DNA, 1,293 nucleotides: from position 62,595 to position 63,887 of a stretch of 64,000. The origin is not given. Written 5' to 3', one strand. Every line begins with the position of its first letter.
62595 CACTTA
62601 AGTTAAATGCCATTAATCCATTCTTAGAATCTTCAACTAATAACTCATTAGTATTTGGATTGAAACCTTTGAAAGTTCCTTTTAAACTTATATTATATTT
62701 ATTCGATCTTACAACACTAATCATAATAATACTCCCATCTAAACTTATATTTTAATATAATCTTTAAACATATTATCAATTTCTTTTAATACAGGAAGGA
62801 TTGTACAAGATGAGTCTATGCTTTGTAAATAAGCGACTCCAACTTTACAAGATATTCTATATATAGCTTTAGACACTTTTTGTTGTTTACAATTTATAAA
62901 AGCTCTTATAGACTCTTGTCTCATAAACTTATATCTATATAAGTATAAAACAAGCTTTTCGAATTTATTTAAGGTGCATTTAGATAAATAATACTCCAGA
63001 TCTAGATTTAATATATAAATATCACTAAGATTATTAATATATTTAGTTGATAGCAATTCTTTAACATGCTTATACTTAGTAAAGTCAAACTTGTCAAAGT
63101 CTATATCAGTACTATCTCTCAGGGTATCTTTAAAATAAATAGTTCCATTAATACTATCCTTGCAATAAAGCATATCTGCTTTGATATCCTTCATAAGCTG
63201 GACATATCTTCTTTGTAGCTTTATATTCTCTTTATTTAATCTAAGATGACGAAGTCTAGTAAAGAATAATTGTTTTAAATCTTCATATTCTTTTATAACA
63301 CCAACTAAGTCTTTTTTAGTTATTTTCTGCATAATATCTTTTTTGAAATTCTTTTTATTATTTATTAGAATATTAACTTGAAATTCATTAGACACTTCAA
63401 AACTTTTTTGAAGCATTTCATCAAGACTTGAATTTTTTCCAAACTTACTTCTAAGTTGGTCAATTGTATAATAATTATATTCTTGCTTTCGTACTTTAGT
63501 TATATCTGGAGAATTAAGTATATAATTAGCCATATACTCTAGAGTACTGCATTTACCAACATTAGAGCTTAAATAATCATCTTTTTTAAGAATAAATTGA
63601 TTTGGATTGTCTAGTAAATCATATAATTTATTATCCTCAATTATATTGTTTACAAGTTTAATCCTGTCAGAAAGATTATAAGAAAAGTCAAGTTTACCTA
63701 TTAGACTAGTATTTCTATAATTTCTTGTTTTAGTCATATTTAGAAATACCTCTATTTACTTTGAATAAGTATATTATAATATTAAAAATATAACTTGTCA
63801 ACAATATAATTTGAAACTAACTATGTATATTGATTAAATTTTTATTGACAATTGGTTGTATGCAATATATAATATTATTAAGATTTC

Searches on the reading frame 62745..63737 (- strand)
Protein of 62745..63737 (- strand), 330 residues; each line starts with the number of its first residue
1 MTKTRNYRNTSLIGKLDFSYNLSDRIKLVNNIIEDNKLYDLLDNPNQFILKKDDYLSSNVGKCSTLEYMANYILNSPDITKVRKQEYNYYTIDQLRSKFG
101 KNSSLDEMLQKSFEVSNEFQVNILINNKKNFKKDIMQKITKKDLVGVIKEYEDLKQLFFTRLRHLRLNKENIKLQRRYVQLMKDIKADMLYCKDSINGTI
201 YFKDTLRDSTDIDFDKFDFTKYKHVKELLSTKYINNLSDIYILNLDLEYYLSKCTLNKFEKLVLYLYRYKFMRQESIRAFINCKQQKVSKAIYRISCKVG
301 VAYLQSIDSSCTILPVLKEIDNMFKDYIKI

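Call 52: search_protein_families(library=phrogs, proteins=[window:62745-63737:-], max_evalue=0.001)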
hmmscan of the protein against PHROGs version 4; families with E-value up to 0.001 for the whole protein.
window:62745-63737:- (330 aa): 1 family
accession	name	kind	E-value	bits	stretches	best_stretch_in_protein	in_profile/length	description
phrog_5767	-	transcription regulation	2.4e-32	113.8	1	10-306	19-339/393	sigma factor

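Call 79: search_protein_families(library=padloc, proteins=[window:62745-63737:-], max_evalue=0.0001)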
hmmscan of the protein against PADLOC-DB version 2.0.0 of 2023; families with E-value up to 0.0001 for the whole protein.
window:62745-63737:- (330 aa): 0 families

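Call 86: find_encoding_contigs(protein=window:62745-63737:-, flank=10000, max_places=4)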
Protein window:62745-63737:- (330 aa): no gene with exactly this product is on record in the collection.
